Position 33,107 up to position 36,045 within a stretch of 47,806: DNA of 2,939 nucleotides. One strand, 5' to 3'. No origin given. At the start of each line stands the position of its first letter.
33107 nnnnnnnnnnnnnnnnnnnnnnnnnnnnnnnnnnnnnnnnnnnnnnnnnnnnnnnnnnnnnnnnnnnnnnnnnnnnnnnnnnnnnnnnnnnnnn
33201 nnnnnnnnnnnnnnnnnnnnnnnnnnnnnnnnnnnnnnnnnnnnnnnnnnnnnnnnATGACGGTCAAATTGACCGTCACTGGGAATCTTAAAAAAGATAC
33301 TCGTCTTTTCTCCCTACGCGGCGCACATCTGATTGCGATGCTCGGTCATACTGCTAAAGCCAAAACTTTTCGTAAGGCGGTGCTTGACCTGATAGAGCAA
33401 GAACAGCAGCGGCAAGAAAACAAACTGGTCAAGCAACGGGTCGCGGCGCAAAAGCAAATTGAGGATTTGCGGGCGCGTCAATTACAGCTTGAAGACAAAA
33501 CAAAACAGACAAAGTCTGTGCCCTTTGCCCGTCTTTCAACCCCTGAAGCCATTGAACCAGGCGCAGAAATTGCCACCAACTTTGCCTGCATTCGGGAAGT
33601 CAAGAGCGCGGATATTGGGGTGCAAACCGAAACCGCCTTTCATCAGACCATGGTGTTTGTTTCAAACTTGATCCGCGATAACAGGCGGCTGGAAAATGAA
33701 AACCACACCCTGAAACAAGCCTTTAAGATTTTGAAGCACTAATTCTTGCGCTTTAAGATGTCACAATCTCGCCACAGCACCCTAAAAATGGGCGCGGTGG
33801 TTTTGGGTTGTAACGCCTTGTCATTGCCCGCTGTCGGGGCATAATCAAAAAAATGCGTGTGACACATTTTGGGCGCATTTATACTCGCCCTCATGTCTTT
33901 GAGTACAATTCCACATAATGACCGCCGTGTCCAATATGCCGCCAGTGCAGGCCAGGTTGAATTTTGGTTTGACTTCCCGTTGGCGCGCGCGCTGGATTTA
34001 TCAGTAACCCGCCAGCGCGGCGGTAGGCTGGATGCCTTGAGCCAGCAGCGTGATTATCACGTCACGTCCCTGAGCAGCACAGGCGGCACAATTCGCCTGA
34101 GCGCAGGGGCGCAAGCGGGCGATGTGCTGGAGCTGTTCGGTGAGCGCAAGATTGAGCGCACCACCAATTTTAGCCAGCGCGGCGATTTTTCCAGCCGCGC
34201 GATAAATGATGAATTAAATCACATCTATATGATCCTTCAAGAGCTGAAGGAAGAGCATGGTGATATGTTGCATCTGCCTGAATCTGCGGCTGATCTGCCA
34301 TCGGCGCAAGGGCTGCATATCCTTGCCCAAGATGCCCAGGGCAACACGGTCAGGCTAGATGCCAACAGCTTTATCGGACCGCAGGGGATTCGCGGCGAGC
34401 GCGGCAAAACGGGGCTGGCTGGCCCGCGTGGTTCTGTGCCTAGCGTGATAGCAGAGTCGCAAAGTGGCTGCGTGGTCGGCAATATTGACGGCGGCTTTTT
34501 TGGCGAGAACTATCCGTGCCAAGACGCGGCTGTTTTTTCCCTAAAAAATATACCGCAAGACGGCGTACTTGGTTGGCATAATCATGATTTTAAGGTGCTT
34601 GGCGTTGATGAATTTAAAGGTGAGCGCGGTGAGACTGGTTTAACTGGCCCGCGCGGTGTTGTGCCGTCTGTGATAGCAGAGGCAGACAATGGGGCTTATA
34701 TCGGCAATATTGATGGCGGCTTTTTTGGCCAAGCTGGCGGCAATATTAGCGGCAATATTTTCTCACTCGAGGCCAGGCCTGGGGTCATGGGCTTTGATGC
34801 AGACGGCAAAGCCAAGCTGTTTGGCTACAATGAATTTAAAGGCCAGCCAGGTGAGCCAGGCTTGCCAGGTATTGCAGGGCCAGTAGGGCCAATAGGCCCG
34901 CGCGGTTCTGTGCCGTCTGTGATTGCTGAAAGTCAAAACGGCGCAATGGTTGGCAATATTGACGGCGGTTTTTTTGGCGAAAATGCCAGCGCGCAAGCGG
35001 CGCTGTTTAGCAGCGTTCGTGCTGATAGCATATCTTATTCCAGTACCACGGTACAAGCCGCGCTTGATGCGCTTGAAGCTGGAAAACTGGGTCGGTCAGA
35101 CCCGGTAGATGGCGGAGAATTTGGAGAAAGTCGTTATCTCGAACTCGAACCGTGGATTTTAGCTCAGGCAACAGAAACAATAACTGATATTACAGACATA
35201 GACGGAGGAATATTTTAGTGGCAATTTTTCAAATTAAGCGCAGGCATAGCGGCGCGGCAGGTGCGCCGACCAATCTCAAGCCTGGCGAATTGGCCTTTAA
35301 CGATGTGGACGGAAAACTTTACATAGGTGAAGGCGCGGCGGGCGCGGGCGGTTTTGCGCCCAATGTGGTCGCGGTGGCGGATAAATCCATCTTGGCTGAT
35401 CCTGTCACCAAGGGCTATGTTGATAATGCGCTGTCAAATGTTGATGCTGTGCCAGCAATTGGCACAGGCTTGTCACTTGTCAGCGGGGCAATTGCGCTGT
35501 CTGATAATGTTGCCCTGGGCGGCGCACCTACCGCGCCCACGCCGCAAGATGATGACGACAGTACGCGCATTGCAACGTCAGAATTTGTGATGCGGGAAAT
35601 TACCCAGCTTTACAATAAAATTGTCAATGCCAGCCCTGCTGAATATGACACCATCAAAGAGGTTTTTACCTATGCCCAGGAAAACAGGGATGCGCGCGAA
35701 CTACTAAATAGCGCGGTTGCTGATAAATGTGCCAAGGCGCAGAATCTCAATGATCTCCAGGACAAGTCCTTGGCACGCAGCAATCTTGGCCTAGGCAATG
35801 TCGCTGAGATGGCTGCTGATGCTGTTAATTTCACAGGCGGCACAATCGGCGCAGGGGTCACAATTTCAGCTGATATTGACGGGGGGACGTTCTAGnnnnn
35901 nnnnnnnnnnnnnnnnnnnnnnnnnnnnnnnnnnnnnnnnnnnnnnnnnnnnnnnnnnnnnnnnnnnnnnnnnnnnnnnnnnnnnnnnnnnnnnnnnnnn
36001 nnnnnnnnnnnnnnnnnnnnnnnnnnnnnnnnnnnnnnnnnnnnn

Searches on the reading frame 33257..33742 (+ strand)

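Call 76: search_protein_families(library=pfam, proteins=[window:33257-33742:+], max_evalue=0.01)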
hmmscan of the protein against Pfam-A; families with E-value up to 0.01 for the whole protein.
window:33257-33742:+ (161 aa): 1 family
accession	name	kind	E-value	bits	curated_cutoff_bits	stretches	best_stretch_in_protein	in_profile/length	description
PF15934.10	Yuri_gagarin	-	0.0024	18.2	28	0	32-86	26-79/234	Yuri gagarin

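Call 77: search_protein_families(library=phrogs, proteins=[window:33257-33742:+], max_evalue=0.001)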
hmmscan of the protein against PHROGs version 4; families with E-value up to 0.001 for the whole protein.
window:33257-33742:+ (161 aa): 6 families
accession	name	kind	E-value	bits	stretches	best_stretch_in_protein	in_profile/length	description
phrog_5060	-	transcription regulation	8.3e-12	46.6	1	3-75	66-134/224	anti-repressor Ant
phrog_2127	-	transcription regulation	2.8e-10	41.5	1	8-72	75-140/313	anti-repressor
phrog_9976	-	transcription regulation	2.4e-06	28.5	1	5-57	53-106/188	anti-repressor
phrog_2593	-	transcription regulation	3e-06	28.2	1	3-77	80-151/255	anti-repressor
phrog_245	-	transcription regulation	1.2e-05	26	1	8-77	95-159/319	anti-repressor Ant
phrog_2379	-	transcription regulation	4.7e-05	24.2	1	12-86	81-149/187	anti-repressor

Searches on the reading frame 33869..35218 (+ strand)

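Call 16: search_protein_families(library=pfam, proteins=[window:33869-35218:+])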
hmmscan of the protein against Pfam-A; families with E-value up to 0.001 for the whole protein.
window:33869-35218:+ (449 aa): 1 family
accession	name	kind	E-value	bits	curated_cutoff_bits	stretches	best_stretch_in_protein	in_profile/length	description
PF01391.23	Collagen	-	1.5e-06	28.3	27.2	0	323-346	35-58/60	Collagen triple helix repeat (20 copies)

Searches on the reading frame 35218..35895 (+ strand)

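Call 77: search_protein_families(library=phrogs, proteins=[window:35218-35895:+], max_evalue=0.001)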
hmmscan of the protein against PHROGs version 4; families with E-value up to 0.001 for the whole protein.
window:35218-35895:+ (225 aa): 10 families
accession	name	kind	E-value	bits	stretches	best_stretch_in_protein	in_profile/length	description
phrog_2631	-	tail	1.1e-10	41.8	1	91-196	344-445/644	tail fiber protein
phrog_7032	-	tail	2.6e-08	33.4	1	97-209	255-365/866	tail fiber protein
phrog_8713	-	tail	1.5e-07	31.8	1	95-203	397-503/509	tail fiber protein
phrog_4209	-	tail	3.9e-07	30.4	1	78-134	95-151/406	tail fiber protein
phrog_3100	-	tail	3.3e-06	28.6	1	69-206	54-210/382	tail fiber protein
phrog_4757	-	unknown function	6.6e-06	26.6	1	96-199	82-170/359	-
phrog_454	-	tail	8.1e-06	25.2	1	99-151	292-340/1376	tail fiber protein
phrog_32934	-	unknown function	3.6e-05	23.4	1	93-194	77-175/577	-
phrog_4549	-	tail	0.00012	21.4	1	96-138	275-317/869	tail fiber protein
phrog_2282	-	tail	0.00022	21.4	1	165-199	185-219/547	tail fiber protein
